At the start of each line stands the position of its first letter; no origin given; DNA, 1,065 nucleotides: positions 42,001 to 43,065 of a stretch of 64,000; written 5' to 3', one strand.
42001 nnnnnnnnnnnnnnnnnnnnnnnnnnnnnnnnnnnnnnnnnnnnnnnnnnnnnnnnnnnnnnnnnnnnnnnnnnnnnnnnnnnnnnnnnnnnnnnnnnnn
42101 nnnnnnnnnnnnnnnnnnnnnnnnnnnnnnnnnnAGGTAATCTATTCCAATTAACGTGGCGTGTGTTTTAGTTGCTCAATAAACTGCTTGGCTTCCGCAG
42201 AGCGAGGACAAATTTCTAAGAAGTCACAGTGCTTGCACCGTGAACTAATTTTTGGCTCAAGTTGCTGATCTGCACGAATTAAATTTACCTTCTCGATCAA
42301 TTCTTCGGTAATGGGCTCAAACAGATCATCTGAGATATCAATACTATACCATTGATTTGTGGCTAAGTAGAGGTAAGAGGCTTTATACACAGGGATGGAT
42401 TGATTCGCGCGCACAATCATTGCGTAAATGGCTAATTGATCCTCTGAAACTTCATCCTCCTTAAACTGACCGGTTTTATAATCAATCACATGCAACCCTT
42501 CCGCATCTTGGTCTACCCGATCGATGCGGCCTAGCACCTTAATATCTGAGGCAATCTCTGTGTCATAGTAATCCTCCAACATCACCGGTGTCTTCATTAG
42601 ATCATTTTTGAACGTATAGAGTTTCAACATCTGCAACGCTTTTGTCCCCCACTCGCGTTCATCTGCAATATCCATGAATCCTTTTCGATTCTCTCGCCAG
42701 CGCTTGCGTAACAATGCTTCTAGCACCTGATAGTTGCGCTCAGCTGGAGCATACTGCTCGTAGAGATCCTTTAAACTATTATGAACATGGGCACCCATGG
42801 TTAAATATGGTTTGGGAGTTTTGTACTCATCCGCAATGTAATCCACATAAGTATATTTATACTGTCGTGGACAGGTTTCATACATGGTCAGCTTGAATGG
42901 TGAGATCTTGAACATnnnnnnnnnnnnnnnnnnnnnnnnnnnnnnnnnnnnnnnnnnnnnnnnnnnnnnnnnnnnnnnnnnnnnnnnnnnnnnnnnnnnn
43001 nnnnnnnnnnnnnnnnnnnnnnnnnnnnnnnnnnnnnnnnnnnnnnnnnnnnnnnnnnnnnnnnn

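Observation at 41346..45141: Nuclease-rich putative operon: xseA-xseB-LCP-Cas4-like Fe-S nuclease-DEDDy exonuclease, with stop/start overlaps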

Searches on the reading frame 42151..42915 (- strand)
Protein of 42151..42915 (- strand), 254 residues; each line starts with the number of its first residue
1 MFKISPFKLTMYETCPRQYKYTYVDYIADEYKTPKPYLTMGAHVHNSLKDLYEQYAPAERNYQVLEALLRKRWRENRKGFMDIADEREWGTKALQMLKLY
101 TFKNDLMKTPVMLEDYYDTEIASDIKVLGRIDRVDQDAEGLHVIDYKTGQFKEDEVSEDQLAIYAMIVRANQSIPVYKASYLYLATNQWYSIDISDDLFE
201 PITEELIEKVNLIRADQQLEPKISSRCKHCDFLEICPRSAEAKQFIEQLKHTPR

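Call 3: search_protein_families(library=pfam, proteins=[window:42151-42915:-], max_evalue=0.01)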
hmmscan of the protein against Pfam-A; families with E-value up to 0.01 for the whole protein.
window:42151-42915:- (254 aa): 4 families
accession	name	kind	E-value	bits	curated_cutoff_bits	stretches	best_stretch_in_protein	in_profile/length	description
PF12705.13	PDDEXK_1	-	3.2e-33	116.1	22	1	4-237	2-247/247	PD-(D/E)XK nuclease superfamily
PF01930.23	Cas_Cas4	-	1.2e-09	38.9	22.7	1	128-236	53-158/160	Domain of unknown function DUF83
PF06023.18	Csa1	-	1.7e-06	28.1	27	1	120-236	168-289/292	CRISPR-associated exonuclease Csa1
PF10926.14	DUF2800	-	0.0019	17.9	21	1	101-243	93-239/368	Protein of unknown function (DUF2800)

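Call 4: search_protein_families(library=ncbifam, proteins=[window:42151-42915:-], max_evalue=0.01)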
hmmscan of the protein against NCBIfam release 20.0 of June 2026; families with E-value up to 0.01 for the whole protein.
window:42151-42915:- (254 aa): 7 families
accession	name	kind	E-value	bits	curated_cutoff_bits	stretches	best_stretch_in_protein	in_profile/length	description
TIGR00372.1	cas4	equivalog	2e-16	60.4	65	1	111-237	51-179/180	CRISPR-associated protein Cas4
TIGR01896.1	cas_AF1879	equivalog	1.4e-09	38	103.35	1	12-236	42-272/273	type I-A CRISPR-associated protein Cas4/Csa1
NF049935.1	cas4g_cas1g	exception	1.8e-08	33.3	560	1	123-236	71-189/546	CRISPR-associated endonuclease Cas4g/Cas1g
TIGR03623.1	TIGR03623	subfamily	5.7e-06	24.8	299.6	1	124-170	734-784/876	probable DNA repair protein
TIGR03491.1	TIGR03491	subfamily_domain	0.00018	20.6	97.45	1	160-245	129-213/462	TM0106 family RecB-like putative nuclease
TIGR02786.1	addB_alphas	equivalog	0.00033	18.9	486.5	1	113-170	865-929/1024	double-strand break repair protein AddB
TIGR02784.1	addA_alphas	equivalog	0.0021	16.5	860.75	1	122-169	1062-1115/1138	double-strand break repair helicase AddA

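Call 7: find_homologous_proteins(query=window:42151-42915:-)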
Query window:42151-42915:- (254 aa): 318 proteins with E <= 0.001 among 556 candidates; the best 120 are listed.
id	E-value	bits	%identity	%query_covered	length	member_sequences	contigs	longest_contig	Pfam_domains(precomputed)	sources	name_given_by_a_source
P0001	2.8e-168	576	100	100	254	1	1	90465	PF01930.24,PF12705.14,PF06023.19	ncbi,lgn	-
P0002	1.5e-157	541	93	100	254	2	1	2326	PF01930.24,PF12705.14,PF06023.19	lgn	-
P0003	6.1e-142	489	87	95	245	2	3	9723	PF01930.24,PF12705.14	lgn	-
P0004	8.9e-138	476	81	99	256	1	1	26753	PF01930.24,PF12705.14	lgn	-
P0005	7.1e-136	470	81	97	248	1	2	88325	PF01930.24,PF12705.14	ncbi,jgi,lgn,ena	ncbi:MAG: PD-(D/E)XK nuclease family protein [Patescibacteria group bacterium]|jgi:RecB family exonu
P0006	2.4e-135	468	79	99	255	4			PF01930.24,PF12705.14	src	-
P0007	4.9e-134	464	80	99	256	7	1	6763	PF01930.24,PF12705.14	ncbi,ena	-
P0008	4.9e-134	463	77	99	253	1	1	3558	PF01930.24,PF12705.14,PF06023.19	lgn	-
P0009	1.2e-133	462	79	99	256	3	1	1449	PF01930.24,PF12705.14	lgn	-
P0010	1.6e-132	459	77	99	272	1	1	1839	PF01930.24,PF12705.14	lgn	-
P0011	8.4e-131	453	77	99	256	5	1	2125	PF01930.24,PF12705.14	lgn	-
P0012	2.0e-130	452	75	99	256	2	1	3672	PF01930.24,PF12705.14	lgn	-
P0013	1.9e-127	442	74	99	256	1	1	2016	PF01930.24,PF12705.14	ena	-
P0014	2.6e-124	432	71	100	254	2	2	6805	PF01930.24,PF12705.14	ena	-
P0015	5.1e-124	431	69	100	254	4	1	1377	PF01930.24,PF12705.14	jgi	jgi:RecB family exonuclease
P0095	2.6e-80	288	53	99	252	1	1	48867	PF01930.24,PF12705.14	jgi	jgi:RecB family exonuclease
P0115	1.1e-68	250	47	97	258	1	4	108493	PF01930.24,PF12705.14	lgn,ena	-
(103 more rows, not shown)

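Call 26: search_protein_families(library=padloc, proteins=[window:42151-42915:-], max_evalue=0.01)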
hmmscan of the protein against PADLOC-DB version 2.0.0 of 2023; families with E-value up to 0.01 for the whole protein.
window:42151-42915:- (254 aa): 24 families
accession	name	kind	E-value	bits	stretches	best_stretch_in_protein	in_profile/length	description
PDLC01250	Cas4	-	1.8e-17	62.1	1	125-237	60-168/168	"CAS-I,CAS-II,CAS-III,CAS-IV,CAS-V,CAS-VI; acquisition_associated"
PDLC01447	Cas4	-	2.3e-17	61.9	1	3-238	4-159/161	"CAS-I,CAS-II,CAS-III,CAS-IV,CAS-V,CAS-VI; acquisition_associated"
PDLC00943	Cas4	-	5.2e-17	60.4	1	111-237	51-179/180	CRISPR-associated protein Cas4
PDLC02034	Cas4d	-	1e-13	49.4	1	124-238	69-182/192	-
PDLC00944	Cas4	-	3.3e-13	48.2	1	117-237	56-177/177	Cas4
PDLC01611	Cas4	-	5.5e-12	44.3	1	120-236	47-156/158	"CAS-I,CAS-II,CAS-III,CAS-IV,CAS-V,CAS-VI; acquisition_associated"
PDLC01773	Cas4c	-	6.7e-12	43.3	1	124-244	83-201/229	-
PDLC01272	Cas4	-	1.6e-10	39.1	1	11-236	41-261/262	"CAS-I,CAS-II,CAS-III,CAS-IV,CAS-V,CAS-VI; acquisition_associated"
PDLC00942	Cas4a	-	3.7e-10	38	1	12-236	42-272/273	"CRISPR-associated protein Cas4/Csa1, subtype I-A/APERN"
PDLC01747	Cas1g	-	1.1e-09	35.5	1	124-236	60-176/523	-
PDLC02083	Cas4_II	-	6.3e-09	34.5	1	118-236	65-183/186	-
PDLC00060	DruK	-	2e-08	32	1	123-239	139-262/347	PD-(D/E)XK nuclease superfamily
PDLC02087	Cas4b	-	3.2e-08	31.9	1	101-236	49-188/189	-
PDLC02035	Cas4d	-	1.3e-07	29.3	1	122-236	60-174/196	-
PDLC01615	Cas4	-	4.5e-07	28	1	119-236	145-264/266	"CAS-I,CAS-II,CAS-III,CAS-IV,CAS-V,CAS-VI; acquisition_associated"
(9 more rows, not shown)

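Call 31: search_solved_structures(query=A2, max_evalue=0.1)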
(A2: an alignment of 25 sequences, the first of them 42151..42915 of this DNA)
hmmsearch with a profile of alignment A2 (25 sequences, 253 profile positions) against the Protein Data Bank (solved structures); distinct sequences matched with E-value up to 0.1: 8.
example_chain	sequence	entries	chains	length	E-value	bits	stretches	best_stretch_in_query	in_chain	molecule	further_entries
9iab_A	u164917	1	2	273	3.3e-06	29.6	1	122-237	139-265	PD-(D/E)XK endonuclease-like domain-containing protein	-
6ppu_A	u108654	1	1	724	8e-06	28.4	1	123-240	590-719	ATP-dependent DNA helicase (UvrD/REP)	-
8d3l_I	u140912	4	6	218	1.3e-05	27.7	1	144-240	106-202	CRISPR-associated exonuclease Cas4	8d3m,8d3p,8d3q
7sjr_A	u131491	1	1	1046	1.7e-05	27.3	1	123-240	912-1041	DNA helicase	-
9iac_A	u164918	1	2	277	9e-05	24.9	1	136-238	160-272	Similar to tr|Q3MCC8|Q3MCC8_ANAVT Hypothetical protein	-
6ppj_A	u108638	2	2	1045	0.00027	23.4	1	123-240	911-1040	ATP-dependent DNA helicase (UvrD/REP)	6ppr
9np6_A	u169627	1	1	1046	0.00027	23.4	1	123-240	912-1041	DNA 3'-5' helicase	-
4ic1_A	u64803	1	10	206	0.024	17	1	125-239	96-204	Uncharacterized protein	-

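Call 33: find_encoding_contigs(protein=P0115, flank=6000, max_places=2)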
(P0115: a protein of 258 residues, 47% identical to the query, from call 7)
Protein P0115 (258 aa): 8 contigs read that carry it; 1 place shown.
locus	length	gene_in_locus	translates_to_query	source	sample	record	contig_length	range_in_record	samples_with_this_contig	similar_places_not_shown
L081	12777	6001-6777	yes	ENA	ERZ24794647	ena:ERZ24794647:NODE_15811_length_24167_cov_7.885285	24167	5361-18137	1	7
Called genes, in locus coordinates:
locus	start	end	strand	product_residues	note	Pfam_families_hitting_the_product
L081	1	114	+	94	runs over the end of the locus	-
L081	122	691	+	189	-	PF01330:RuvA_N, PF14520:HHH_5, PF07499:RuvA_C (weak)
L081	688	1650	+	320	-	PF02388:FemAB, PF13480:Acetyltransf_6, PF02388:FemAB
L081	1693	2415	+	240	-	PF00483:NTP_transferase, PF01128:IspD (weak), PF12804:NTP_transf_3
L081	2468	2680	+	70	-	-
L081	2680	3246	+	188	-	PF01997:Translin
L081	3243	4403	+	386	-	PF13742:tRNA_anti_2, PF01336:tRNA_anti-codon, PF02601:Exonuc_VII_L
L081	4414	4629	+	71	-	-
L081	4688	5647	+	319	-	PF13191:AAA_16 (weak), PF00004:AAA (weak), PF17871:AAA_lid_9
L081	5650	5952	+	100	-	-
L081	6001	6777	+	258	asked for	PF12705:PDDEXK_1, PF01930:Cas_Cas4 (weak)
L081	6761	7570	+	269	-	PF13482:RNase_H_2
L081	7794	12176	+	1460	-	PF13715:CarbopepD_reg_2 (faint), PF14686:fn3_3 (faint), PF13620:CarboxypepD_reg (weak), PF25020:TTR_TEN1-4 (faint), PF13620:CarboxypepD_reg (weak), PF13517:FG-GAP_3 (weak)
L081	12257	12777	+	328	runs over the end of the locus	PF00579:tRNA-synt_1b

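Call 34: find_encoding_contigs(protein=P0095, flank=6000, max_places=2)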
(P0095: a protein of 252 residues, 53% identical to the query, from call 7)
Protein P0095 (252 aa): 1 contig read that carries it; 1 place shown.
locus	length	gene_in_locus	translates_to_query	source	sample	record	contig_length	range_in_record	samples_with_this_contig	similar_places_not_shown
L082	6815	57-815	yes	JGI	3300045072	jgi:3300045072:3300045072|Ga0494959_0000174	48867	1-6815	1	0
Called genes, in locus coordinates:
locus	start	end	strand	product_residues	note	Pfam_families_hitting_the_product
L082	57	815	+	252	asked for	PF12705:PDDEXK_1, PF01930:Cas_Cas4 (weak)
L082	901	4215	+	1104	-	PF00082:Peptidase_S8, PF01839:FG-GAP (faint), PF13517:FG-GAP_3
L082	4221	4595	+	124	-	PF01687:Flavokinase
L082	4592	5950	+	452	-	PF08245:Mur_ligase_M, PF02875:Mur_ligase_C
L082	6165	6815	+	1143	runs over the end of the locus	PF04563:RNA_pol_Rpb2_1, PF04561:RNA_pol_Rpb2_2, PF04565:RNA_pol_Rpb2_3, PF10385:RNA_pol_Rpb2_45, PF00562:RNA_pol_Rpb2_6, PF04560:RNA_pol_Rpb2_7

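Call 36: predict_structure(alignment_id=A2)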
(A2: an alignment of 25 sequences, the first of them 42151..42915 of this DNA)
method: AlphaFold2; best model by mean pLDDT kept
length: 254 residues; sequences in the alignment: 25
mean_pLDDT: 94.9   pTM: 0.88
mean pLDDT of the five models: 94.9, 92.8, 92.7, 91.6, 88.6
residues with pLDDT >= 90: 231; 70-90: 20; 50-70: 1; < 50: 2
segments of 3 or more residues with pLDDT < 50: none
pLDDT, mean of each block of 10 residues (from residue 1): 96 96 95 89 96 98 98 89 94 98 97 96 97 97 96 93 98 97 97 97 97 96 92 95 93 57
secondary structure, 60 per line:
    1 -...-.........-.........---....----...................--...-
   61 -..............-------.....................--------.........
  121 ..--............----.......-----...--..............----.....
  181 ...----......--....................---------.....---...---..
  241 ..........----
elements in order: E2-4 H6-14 H16-24 H28-31 H36-54 H62-75 H83-103 E112-122 E125-136 E141-147 H158-171 E176-183 E188-193 H196-215 H225-229 H239-250

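Call 39: find_related_loci(query=A3, collection=metagenome_contigs, flank=6000)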
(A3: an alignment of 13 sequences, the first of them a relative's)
Query A3 (254 aa) in metagenome_contigs; peptide patterns used: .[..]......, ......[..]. (x = any residue, [..] = any of these).
600 stretches matched a pattern (row limit reached: there are more); 433 encode a relative of the query (tblastn E <= 1e-3); the best 80 are kept; 80 distinct loci.
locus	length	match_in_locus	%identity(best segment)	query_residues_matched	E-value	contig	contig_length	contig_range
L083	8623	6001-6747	71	1-249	7e-131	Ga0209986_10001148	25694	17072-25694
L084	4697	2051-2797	71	1-249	3e-132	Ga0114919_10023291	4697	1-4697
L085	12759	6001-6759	73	1-253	1e-129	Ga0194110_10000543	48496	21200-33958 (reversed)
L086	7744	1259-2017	72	1-253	1e-125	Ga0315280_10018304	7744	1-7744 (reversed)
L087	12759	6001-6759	70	1-253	5e-125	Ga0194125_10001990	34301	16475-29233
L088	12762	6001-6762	71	1-254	7e-125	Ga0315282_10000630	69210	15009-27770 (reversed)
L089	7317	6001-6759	71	1-253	3e-124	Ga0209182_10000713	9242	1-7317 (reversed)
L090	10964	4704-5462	71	1-253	3e-124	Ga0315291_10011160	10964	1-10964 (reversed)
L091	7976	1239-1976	72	1-246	5e-124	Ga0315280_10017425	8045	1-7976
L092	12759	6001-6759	71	1-253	7e-124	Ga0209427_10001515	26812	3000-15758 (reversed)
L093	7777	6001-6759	70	1-253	2e-123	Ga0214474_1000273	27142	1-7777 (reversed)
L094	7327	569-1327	70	1-253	2e-123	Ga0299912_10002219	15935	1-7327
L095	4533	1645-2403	69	1-253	4e-123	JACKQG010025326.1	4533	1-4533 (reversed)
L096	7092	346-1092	69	1-249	4e-121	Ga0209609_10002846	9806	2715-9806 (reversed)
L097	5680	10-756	69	1-249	4e-121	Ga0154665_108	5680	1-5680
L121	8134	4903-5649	46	1-249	2e-76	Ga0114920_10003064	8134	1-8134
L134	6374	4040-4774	45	2-246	2e-73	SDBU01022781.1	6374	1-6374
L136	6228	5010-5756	44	5-251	3e-73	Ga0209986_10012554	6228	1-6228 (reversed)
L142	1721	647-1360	44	2-239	8e-76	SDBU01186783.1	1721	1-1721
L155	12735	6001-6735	43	2-246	3e-70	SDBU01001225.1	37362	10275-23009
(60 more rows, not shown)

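Call 55: find_encoding_contigs(protein=P0001, flank=1000, max_places=2)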
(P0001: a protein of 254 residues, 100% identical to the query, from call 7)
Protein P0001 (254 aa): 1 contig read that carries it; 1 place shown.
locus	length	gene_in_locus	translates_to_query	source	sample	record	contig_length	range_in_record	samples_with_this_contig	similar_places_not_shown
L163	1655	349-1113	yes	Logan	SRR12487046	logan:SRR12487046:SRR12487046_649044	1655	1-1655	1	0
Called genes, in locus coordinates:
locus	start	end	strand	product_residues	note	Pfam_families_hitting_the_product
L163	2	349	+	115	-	?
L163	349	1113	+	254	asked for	PF06023:Csa1 (weak), PF12705:PDDEXK_1, PF01930:Cas_Cas4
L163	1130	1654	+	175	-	?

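Call 58: search_protein_families(library=pfam, proteins=[L155:6773-7645:+, L083:6996-8621:+, L136:4010-4912:+, L121:5966-7948:+, L081:4688-5647:+, L081:5650-5952:+], max_evalue=0.001)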
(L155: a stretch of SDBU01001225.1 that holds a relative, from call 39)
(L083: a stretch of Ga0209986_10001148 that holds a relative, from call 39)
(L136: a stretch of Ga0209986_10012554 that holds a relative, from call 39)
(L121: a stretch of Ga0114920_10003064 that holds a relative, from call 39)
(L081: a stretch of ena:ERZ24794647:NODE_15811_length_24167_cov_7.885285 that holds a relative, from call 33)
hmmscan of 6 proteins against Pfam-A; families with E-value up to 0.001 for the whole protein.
L155:6773-7645:+ (291 aa): 1 family
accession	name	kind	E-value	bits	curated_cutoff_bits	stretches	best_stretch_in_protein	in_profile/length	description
PF13482.12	RNase_H_2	-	5.7e-38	130.9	22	1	97-247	1-164/165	RNase_H superfamily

L083:6996-8621:+ (542 aa): 5 families
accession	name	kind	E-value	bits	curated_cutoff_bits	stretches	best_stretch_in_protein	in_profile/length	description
PF13476.12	AAA_23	-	2.4e-22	81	27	1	39-303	1-201/201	AAA domain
PF02463.25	SMC_N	-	1.8e-06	28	40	1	39-105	4-76/220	RecF/RecN/SMC N terminal domain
PF04423.19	Rad50_zn_hook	-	4.5e-05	23.6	24.3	1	445-489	3-47/52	Rad50 zinc hook motif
PF13175.12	AAA_15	-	6.5e-05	23.1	32.1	1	40-292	6-265/374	AAA ATPase domain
PF13555.12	AAA_29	-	0.00032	20.8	27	1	47-90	11-52/61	P-loop containing region of AAA domain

L136:4010-4912:+ (301 aa): 2 families
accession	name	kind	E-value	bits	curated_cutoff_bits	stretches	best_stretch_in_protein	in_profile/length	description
PF01904.24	DUF72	-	1.9e-60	205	25.3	1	27-296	1-214/217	Protein of unknown function DUF72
PF05182.18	Fip1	-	0.00013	21.8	22.7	0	237-270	9-42/43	Fip1 motif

L121:5966-7948:+ (661 aa): 6 families
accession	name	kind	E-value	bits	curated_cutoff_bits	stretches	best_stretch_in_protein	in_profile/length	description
PF00580.27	UvrD-helicase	-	1.1e-41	143.7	23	1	13-265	4-270/271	UvrD/REP helicase N-terminal domain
PF13361.12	UvrD_C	-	3.2e-34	119.4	25.6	1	278-617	8-350/350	UvrD-like helicase C-terminal domain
PF13245.12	AAA_19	-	2.2e-15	57.4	25.1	1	23-251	12-134/134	AAA domain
PF01443.25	Viral_helicase1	-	9.3e-10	39.1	21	1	543-612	163-226/228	Viral superfamily 1 RNA helicase core domain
PF13538.12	UvrD_C_2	-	2.8e-09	37.1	27.4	1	559-612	4-51/52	UvrD-like helicase C-terminal domain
PF13604.12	AAA_30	-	2.5e-05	24.5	27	0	196-245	81-127/191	AAA domain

L081:4688-5647:+ (319 aa): 3 families
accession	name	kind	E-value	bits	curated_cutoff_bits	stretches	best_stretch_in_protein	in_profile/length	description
PF17871.7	AAA_lid_9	-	8.5e-20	71.1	22.8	1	225-289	3-67/104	AAA lid domain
PF13191.12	AAA_16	-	2.2e-08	35.2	32.6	1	62-170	2-150/167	AAA ATPase domain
PF00004.35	AAA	-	2.6e-06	28.3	21.2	1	85-196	2-109/131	ATPase family associated with various cellular activities (AAA)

L081:5650-5952:+ (100 aa): 0 families

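Call 59: search_protein_families(library=ncbifam, proteins=[L155:6773-7645:+, L155:5923-6795:+], max_evalue=1)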
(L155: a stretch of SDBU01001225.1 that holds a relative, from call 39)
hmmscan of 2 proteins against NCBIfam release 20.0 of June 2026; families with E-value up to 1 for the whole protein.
L155:6773-7645:+ (291 aa): 6 families
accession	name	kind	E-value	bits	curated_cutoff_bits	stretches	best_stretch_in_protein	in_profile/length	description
NF004417.0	PRK05761.1-3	equivalog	0.0079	14.2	780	1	135-159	289-313/858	DNA-directed DNA polymerase I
TIGR03491.1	TIGR03491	subfamily_domain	0.019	13.9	97.45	1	187-244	403-459/462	TM0106 family RecB-like putative nuclease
NF006615.0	PRK09182.1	subfamily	0.027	13.2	207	1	90-119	46-75/307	3'-5' exonuclease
NF004419.0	PRK05761.1-5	equivalog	0.045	11.7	1285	1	137-159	359-381/932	DNA-directed DNA polymerase I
NF004415.0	PRK05761.1-1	equivalog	0.12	10.2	1289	1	135-159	298-322/883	DNA-directed DNA polymerase I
NF006602.0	PRK09146.1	subfamily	0.25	10.6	266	1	98-119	51-72/239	3'-5' exonuclease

L155:5923-6795:+ (291 aa): 5 families
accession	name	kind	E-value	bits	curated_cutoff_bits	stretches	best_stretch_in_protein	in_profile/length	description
TIGR02786.1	addB_alphas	equivalog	7.8e-13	47.4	486.5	1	69-193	794-927/1024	double-strand break repair protein AddB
TIGR03623.1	TIGR03623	subfamily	1.6e-08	33.2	299.6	1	137-185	723-769/876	probable DNA repair protein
TIGR00372.1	cas4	equivalog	0.0008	19.3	65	1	97-262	16-179/180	CRISPR-associated protein Cas4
TIGR02774.1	rexB_recomb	equivalog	0.0026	16.2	718.35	1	141-176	866-904/1076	ATP-dependent nuclease subunit B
TIGR02773.1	addB_Gpos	equivalog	0.0086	13.7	903.7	1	142-176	924-961/1159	helicase-exonuclease AddAB subunit AddB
